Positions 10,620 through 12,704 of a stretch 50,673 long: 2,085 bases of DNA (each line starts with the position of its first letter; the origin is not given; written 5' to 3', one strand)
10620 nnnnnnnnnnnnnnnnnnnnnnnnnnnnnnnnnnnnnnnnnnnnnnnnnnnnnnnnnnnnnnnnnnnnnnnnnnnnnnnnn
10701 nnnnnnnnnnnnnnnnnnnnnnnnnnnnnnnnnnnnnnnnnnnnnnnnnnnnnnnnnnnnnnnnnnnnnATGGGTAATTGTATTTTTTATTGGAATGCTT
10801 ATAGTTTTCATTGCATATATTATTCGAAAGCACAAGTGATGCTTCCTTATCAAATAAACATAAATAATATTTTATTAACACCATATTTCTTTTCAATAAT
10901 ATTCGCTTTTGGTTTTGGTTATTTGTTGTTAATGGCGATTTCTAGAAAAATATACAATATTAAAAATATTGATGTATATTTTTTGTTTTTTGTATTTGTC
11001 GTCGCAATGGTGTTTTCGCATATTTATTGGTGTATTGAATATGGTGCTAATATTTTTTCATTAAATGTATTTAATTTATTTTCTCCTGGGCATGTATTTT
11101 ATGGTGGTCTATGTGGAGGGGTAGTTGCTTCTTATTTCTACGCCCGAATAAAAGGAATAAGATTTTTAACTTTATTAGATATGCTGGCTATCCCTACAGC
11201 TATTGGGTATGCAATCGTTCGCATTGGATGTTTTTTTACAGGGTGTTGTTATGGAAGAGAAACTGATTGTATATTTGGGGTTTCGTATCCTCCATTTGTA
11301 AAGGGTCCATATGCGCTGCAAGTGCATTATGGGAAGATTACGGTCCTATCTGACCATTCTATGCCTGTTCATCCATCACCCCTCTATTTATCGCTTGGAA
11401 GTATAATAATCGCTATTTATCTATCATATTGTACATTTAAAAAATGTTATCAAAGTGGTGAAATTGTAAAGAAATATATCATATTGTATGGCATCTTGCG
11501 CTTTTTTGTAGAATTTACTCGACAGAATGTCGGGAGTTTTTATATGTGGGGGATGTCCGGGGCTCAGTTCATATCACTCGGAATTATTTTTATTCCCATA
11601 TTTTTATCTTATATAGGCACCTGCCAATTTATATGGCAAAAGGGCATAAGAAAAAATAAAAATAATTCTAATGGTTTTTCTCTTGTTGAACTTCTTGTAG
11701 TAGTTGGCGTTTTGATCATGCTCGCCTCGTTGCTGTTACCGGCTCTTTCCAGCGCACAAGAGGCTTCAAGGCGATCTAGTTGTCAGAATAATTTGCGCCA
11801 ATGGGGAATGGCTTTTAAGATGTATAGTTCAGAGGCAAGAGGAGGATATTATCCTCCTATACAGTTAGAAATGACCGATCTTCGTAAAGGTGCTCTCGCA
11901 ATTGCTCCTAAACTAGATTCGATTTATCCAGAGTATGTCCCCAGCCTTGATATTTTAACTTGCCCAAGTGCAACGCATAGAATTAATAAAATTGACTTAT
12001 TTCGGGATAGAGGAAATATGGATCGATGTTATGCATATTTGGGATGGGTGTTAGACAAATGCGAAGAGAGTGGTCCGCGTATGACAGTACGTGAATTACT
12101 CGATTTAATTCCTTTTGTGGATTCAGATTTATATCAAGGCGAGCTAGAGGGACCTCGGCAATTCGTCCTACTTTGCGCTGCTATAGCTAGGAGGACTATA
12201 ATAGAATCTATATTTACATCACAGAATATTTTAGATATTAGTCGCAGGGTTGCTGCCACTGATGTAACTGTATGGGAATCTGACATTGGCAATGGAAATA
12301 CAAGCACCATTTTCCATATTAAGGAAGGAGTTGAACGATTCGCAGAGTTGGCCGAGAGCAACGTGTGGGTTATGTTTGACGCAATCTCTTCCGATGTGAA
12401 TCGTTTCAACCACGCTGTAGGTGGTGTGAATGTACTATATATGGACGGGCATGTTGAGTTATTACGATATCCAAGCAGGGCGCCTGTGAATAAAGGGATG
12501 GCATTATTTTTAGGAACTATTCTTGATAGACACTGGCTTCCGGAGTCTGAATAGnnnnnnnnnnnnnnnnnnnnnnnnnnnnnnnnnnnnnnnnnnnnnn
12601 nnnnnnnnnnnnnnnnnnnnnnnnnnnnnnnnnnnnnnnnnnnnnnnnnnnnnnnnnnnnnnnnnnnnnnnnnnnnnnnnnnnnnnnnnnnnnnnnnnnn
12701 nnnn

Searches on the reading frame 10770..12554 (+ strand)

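Call 13: search_protein_families(library=pfam, proteins=[window:10770-12554:+], max_evalue=0.01)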
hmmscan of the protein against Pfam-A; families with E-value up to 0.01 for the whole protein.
window:10770-12554:+ (594 aa): 3 families
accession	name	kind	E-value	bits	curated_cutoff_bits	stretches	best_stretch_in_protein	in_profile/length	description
PF01790.23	LGT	-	4.7e-40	137.9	24.9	1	29-279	4-237/240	Prolipoprotein diacylglyceryl transferase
PF07596.16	SBP_bac_10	-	2.2e-07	31.6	23.3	1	328-358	2-32/268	Protein of unknown function (DUF1559)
PF07963.17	N_methyl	-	0.00026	20.9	21.2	1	298-322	2-26/27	Prokaryotic N-terminal methylation motif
